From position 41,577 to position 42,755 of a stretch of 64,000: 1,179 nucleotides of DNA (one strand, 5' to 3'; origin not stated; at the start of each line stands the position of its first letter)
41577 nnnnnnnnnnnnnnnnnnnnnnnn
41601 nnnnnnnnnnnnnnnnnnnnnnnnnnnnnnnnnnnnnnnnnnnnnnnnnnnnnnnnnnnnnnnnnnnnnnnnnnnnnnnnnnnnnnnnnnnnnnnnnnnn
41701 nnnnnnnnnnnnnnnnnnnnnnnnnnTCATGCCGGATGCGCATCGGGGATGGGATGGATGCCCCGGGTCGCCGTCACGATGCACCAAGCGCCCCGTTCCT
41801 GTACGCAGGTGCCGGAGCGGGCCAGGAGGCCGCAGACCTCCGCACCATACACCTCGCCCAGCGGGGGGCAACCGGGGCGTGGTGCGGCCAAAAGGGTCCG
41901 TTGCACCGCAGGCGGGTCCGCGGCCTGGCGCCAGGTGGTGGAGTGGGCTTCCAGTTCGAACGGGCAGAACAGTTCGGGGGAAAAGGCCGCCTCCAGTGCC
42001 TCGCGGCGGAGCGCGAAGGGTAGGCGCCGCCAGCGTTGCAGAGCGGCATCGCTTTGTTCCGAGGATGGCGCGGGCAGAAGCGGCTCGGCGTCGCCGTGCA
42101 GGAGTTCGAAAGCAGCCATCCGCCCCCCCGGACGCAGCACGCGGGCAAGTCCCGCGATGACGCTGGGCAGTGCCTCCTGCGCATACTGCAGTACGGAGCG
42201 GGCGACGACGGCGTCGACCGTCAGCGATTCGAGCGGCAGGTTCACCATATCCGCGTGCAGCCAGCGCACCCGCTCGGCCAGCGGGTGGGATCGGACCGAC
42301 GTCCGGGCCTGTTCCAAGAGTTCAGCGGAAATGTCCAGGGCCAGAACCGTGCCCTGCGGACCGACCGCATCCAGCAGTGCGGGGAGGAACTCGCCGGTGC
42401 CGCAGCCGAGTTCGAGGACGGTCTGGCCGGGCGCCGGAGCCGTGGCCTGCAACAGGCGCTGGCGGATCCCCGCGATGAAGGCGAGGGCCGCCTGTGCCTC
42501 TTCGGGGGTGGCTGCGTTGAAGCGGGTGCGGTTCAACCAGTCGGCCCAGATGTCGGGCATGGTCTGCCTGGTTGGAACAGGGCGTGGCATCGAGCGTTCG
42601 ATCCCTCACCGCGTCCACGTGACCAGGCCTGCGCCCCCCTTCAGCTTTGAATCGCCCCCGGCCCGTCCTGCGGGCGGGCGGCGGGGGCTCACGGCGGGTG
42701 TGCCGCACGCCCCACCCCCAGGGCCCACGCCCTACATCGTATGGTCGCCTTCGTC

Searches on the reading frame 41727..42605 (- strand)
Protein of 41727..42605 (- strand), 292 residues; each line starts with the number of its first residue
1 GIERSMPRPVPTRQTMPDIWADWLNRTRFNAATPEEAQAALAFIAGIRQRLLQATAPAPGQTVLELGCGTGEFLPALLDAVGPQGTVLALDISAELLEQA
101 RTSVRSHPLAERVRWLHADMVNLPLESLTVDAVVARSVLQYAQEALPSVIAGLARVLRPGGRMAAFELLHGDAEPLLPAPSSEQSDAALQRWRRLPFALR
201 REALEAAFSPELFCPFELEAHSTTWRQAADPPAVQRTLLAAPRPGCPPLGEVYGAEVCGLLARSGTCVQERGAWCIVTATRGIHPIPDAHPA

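Call 41: search_protein_families(library=pfam, proteins=[window:41727-42605:-], max_evalue=0.00001)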
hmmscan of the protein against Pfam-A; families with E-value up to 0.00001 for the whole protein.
window:41727-42605:- (292 aa): 6 families
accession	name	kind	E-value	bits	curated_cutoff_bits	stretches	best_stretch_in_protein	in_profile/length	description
PF13649.12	Methyltransf_25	-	4.9e-22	78.9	27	1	63-161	1-97/97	Methyltransferase domain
PF08241.18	Methyltransf_11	-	5.3e-20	72.3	21.2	1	64-164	1-94/95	Methyltransferase domain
PF13847.12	Methyltransf_31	-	4.4e-18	65.8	27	1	60-165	4-109/145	Methyltransferase domain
PF08242.18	Methyltransf_12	-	1.7e-17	64.3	30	1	64-162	1-97/98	Methyltransferase domain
PF01209.24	Ubie_methyltran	-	7.5e-15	55.3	20.1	1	50-170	38-156/233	ubiE/COQ5 methyltransferase family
PF13489.12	Methyltransf_23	-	2.2e-10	40.9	27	1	44-192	9-132/164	Methyltransferase domain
